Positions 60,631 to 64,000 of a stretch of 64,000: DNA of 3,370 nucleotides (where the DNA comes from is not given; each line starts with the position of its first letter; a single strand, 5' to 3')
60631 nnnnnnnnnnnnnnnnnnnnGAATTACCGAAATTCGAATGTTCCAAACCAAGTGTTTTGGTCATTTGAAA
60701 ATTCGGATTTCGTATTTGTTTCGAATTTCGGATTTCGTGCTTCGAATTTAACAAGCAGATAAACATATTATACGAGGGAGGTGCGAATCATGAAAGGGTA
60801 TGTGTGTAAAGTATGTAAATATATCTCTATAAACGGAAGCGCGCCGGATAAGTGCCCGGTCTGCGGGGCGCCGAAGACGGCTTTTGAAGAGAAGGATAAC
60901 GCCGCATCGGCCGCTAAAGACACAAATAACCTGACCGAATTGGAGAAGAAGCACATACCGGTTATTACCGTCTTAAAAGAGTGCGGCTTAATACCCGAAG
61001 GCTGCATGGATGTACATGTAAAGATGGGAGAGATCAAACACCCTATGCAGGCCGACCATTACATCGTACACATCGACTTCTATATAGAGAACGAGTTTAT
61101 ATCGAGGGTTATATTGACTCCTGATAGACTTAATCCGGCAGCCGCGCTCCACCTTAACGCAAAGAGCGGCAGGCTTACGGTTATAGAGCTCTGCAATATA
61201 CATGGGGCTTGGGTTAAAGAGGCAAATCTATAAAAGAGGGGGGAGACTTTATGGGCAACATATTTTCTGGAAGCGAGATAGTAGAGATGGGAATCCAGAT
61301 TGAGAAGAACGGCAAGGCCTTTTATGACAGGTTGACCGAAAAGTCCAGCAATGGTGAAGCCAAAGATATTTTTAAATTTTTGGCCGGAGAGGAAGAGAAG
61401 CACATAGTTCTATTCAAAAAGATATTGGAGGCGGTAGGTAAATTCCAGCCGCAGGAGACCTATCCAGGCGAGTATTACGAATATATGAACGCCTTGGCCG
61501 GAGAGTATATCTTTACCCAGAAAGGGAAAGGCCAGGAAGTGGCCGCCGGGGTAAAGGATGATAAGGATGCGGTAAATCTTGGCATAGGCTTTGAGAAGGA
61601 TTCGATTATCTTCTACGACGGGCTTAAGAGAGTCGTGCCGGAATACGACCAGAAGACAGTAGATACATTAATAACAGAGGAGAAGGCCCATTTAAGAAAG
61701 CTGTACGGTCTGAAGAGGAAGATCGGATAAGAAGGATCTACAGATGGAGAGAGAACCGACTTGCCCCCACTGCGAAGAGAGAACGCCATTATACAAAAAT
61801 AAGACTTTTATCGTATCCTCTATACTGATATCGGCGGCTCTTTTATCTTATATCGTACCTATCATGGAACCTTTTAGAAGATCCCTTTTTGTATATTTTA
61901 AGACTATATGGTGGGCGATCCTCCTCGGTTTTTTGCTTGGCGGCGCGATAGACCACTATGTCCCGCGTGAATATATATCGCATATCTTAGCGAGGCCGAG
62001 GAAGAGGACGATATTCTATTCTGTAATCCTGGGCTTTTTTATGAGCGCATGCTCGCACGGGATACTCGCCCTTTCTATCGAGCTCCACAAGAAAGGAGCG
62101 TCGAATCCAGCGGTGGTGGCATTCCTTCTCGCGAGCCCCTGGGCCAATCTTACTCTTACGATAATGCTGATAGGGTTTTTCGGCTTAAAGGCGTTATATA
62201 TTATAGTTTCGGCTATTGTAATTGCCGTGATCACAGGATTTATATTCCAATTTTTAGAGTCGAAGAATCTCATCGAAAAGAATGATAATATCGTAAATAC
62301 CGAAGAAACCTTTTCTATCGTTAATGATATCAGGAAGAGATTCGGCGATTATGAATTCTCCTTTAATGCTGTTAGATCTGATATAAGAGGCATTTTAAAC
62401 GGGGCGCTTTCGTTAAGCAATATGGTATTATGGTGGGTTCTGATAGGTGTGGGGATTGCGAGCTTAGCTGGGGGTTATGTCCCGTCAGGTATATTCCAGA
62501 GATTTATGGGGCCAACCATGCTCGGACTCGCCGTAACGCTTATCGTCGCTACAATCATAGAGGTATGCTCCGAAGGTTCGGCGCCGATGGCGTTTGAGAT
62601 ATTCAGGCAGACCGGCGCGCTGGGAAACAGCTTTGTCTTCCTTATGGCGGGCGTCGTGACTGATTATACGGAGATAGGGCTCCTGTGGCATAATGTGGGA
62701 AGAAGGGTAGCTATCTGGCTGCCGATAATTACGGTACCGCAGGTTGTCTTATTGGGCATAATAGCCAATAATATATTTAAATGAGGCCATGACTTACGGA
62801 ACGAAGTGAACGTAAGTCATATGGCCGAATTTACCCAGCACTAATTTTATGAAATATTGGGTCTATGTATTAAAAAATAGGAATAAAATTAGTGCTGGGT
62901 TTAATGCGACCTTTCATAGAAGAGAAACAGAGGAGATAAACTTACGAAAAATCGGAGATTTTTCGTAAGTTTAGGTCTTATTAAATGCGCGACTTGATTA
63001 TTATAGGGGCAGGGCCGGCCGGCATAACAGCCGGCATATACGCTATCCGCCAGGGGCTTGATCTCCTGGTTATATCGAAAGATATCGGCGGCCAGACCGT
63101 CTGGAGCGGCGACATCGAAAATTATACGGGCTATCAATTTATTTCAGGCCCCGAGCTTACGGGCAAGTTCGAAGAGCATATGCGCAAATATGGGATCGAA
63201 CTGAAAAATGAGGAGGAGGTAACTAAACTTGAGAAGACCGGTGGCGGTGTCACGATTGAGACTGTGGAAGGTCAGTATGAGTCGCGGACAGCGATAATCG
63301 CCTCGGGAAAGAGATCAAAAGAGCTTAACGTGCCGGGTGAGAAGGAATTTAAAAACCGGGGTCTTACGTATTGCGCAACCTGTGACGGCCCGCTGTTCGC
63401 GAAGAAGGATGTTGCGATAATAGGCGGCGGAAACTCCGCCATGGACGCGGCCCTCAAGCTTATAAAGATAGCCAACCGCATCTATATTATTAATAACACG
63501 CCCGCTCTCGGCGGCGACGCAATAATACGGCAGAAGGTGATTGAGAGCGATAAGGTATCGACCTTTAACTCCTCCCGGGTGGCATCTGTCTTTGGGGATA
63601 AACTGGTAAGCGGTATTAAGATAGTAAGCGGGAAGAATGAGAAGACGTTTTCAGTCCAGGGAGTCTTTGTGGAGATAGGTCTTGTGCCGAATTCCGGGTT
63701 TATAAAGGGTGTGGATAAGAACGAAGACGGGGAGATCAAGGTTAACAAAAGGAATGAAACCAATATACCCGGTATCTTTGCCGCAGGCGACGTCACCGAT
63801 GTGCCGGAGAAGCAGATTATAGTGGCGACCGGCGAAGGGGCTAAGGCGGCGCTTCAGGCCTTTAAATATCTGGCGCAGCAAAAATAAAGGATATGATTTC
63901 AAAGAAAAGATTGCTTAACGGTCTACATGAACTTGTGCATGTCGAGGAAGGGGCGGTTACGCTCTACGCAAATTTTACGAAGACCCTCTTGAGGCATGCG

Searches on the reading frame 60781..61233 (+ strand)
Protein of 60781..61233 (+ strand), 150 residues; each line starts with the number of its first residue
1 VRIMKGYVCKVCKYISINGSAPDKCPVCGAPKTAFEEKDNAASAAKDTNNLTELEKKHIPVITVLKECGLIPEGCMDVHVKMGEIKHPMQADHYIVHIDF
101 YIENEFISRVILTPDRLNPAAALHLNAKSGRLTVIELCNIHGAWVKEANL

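Call 67: search_protein_families(library=pfam, proteins=[window:60781-61233:+], max_evalue=0.001)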
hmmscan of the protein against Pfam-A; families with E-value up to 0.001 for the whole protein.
window:60781-61233:+ (150 aa): 2 families
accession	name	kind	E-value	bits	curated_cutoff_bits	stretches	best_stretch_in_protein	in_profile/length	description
PF01880.24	Desulfoferrodox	-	5.4e-19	69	22.2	1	52-146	3-97/98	Desulfoferrodoxin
PF21349.2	RUBY_RBDX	-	5.1e-11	42.3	26.5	1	7-36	1-30/30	Rubrerythrin, rubredoxin-like domain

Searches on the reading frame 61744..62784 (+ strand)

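Call 67: search_protein_families(library=pfam, proteins=[window:61744-62784:+], max_evalue=0.001)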
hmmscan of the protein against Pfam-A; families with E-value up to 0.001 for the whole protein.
window:61744-62784:+ (346 aa): 1 family
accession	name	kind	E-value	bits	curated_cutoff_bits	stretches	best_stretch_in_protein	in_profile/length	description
PF03773.19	ArsP_1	-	3.3e-35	122.1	32.3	1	54-342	15-293/294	Predicted permease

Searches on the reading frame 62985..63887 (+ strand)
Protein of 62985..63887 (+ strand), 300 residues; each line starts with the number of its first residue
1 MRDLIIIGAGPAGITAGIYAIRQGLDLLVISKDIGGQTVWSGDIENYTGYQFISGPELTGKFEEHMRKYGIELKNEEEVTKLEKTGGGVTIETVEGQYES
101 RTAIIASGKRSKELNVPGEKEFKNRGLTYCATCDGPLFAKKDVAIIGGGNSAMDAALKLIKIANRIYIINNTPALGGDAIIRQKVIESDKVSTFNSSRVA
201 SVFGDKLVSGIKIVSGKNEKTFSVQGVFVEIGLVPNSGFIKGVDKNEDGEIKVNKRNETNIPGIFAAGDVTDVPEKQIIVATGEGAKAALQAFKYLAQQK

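Call 67: search_protein_families(library=pfam, proteins=[window:62985-63887:+], max_evalue=0.001)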
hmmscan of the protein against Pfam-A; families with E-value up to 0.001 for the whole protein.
window:62985-63887:+ (300 aa): 9 families
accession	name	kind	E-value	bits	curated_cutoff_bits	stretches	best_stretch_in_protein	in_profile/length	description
PF07992.20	Pyr_redox_2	-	2.7e-40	139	26.1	1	3-285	2-291/291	Pyridine nucleotide-disulphide oxidoreductase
PF13738.12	Pyr_redox_3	-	5.6e-28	98.5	30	2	53-268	78-305/305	Pyridine nucleotide-disulphide oxidoreductase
PF00890.30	FAD_binding_2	-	6.5e-15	55.7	20.4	1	3-42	1-42/414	FAD binding domain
PF12831.13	FAD_oxidored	-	7.1e-10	39.2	27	1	3-42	1-42/416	FAD dependent oxidoreductase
PF03486.20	HI0933_like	-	1.9e-09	37.8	50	0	3-33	2-32/244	HI0933-like protein Rossmann domain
PF00070.33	Pyr_redox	-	1.6e-08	35.4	22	0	143-212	2-78/82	Pyridine nucleotide-disulphide oxidoreductase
PF01946.23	Thi4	-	2.5e-07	30.6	26.2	0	3-42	19-60/235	Thi4 family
PF01266.30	DAO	-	7.5e-06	26.1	27.9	0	3-38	1-39/353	FAD dependent oxidoreductase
PF13450.12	NAD_binding_8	-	3.5e-05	24.4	21.9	0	6-37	1-34/68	NAD(P)-binding Rossmann-like domain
